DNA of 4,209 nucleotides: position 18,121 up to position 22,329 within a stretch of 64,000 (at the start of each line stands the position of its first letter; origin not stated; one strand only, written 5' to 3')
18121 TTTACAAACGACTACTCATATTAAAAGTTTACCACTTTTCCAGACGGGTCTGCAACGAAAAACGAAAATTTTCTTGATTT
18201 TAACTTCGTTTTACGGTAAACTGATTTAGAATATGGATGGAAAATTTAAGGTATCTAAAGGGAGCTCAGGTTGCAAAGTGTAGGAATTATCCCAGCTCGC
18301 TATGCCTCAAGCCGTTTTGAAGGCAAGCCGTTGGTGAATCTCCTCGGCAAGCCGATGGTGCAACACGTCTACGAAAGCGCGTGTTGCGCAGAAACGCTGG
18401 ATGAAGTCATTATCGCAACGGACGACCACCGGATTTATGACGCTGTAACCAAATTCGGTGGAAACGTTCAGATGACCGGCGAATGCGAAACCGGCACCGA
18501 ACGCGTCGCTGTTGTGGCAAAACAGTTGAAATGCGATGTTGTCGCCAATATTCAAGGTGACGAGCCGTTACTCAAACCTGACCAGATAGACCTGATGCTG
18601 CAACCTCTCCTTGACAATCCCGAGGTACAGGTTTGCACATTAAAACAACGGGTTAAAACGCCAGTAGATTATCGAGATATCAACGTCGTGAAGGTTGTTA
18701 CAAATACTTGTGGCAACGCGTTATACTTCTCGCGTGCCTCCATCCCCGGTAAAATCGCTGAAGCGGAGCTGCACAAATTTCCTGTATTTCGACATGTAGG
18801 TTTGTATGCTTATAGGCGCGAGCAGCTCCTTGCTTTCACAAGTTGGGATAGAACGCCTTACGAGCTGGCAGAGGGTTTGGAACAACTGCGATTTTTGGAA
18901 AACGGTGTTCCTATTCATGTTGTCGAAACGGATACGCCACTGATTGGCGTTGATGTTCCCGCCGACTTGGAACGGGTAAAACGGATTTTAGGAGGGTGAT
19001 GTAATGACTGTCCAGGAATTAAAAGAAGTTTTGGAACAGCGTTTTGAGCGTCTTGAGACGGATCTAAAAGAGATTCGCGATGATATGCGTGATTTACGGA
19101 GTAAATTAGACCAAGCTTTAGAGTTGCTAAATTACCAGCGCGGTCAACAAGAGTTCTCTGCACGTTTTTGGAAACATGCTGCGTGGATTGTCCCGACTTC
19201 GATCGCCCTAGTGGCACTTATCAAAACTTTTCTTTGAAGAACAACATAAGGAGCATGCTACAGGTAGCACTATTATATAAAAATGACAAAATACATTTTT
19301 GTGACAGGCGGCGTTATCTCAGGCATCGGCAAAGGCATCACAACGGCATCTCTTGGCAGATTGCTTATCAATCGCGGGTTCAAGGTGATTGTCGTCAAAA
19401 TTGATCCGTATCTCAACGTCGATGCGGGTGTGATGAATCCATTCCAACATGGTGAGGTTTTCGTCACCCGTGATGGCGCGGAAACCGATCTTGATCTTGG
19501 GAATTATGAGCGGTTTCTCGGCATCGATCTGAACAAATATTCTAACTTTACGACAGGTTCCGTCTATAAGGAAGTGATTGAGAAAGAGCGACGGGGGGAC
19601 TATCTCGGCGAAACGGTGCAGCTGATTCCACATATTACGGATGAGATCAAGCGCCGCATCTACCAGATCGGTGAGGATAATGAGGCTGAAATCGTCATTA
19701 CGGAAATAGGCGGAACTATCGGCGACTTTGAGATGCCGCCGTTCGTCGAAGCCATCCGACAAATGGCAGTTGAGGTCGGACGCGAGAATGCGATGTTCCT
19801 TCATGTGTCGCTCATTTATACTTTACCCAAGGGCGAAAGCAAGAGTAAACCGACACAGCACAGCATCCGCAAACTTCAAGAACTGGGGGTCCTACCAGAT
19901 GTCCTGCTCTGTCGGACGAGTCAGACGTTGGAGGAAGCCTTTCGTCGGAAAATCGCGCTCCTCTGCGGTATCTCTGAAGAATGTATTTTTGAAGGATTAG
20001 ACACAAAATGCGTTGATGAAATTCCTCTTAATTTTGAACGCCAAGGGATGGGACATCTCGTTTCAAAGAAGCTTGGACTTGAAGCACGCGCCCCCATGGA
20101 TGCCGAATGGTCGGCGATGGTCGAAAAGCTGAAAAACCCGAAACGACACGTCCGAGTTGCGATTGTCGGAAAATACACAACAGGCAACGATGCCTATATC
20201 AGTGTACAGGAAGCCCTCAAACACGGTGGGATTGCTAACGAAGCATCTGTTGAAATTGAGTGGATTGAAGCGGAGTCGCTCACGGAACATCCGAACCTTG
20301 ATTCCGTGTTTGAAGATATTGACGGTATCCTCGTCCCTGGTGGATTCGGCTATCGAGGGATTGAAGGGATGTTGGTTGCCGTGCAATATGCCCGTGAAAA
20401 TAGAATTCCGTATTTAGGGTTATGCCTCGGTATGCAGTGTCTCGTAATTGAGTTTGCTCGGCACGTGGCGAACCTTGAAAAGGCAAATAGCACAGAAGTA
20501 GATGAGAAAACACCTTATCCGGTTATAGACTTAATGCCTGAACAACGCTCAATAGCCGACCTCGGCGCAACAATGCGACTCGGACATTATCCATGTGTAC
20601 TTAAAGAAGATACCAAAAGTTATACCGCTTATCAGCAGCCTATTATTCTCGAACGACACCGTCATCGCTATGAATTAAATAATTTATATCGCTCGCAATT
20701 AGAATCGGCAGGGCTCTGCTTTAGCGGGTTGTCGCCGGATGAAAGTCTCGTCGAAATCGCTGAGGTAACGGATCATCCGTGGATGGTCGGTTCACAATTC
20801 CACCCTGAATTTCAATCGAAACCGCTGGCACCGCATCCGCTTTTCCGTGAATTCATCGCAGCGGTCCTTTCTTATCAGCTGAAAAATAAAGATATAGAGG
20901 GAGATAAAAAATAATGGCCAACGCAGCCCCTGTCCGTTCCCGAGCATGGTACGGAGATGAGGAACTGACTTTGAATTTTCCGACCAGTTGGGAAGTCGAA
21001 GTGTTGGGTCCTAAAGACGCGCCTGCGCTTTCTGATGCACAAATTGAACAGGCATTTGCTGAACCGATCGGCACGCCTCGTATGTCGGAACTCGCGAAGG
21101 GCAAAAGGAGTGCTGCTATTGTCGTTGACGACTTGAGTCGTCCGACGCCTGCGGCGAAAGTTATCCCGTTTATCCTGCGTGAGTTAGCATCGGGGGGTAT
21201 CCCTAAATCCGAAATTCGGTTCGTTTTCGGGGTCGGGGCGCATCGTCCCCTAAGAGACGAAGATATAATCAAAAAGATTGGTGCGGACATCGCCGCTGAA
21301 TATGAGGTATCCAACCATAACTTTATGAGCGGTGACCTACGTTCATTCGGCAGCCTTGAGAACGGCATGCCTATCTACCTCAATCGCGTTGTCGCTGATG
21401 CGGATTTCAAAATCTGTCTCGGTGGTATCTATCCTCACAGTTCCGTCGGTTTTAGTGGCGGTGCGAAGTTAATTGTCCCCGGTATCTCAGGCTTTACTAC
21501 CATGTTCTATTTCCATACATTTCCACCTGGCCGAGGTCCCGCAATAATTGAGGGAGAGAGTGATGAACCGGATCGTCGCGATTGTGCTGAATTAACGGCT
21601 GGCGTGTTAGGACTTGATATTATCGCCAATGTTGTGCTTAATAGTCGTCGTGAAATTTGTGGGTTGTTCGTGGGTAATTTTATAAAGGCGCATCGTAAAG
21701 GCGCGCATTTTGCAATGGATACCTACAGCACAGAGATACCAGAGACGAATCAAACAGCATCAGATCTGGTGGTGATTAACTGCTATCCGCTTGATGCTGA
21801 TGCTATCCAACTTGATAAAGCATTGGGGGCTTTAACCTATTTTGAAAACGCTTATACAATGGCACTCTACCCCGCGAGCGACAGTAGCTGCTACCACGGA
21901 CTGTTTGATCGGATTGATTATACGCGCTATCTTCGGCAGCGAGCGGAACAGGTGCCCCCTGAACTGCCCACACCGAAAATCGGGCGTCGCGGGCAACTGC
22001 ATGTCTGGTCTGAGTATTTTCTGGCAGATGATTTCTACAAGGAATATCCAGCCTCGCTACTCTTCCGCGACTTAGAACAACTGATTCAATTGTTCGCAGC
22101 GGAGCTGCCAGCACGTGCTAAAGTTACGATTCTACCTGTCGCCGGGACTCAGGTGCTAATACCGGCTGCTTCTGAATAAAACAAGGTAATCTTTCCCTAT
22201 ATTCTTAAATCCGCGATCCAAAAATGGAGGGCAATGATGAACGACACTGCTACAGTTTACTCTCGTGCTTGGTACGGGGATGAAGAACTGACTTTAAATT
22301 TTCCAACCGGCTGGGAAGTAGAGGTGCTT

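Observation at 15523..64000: Nine signal-peptide proteins of different folds end in the same tail KL[AT][TV]TW[GA]xLK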

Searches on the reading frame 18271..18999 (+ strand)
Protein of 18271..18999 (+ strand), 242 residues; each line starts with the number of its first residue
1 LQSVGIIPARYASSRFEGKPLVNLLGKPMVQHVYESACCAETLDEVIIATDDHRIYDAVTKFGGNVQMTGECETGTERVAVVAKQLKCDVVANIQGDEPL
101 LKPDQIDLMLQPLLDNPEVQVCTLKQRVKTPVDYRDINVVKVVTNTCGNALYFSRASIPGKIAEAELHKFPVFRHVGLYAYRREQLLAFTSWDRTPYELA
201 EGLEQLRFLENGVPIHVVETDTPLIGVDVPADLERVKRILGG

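Call 43: search_protein_families(library=pfam, proteins=[window:18271-18999:+], max_evalue=0.0001)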
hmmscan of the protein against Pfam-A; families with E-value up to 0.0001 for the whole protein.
window:18271-18999:+ (242 aa): 2 families
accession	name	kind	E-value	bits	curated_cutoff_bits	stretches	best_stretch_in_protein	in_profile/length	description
PF02348.25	CTP_transf_3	-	9.2e-52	176.4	22.6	1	4-213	1-215/217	Cytidylyltransferase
PF12804.13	NTP_transf_3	-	4e-08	34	27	1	13-132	9-131/160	MobA-like NTP transferase domain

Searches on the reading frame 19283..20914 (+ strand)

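Call 43: search_protein_families(library=pfam, proteins=[window:19283-20914:+], max_evalue=0.0001)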
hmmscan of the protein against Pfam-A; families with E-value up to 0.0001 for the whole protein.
window:19283-20914:+ (543 aa): 3 families
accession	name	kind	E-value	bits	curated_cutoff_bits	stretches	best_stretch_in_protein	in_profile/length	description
PF06418.20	CTP_synth_N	-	3.5e-115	384.3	26.1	1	3-266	1-265/265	CTP synthase N-terminus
PF00117.34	GATase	-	6.1e-39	134.1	22.8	1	303-526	4-189/190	Glutamine amidotransferase class-I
PF01656.29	CbiA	-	2.4e-06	27.9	25.4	1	13-154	8-54/125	CobQ/CobB/MinD/ParA nucleotide binding domain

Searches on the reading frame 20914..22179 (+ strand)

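Call 43: search_protein_families(library=pfam, proteins=[window:20914-22179:+], max_evalue=0.0001)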
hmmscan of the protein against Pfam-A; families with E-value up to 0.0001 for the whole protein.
window:20914-22179:+ (421 aa): 1 family
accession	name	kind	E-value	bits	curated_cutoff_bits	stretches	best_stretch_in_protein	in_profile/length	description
PF09861.14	Lar_N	-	5.2e-50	169.9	23.3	1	13-202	1-193/204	Lactate racemase N-terminal domain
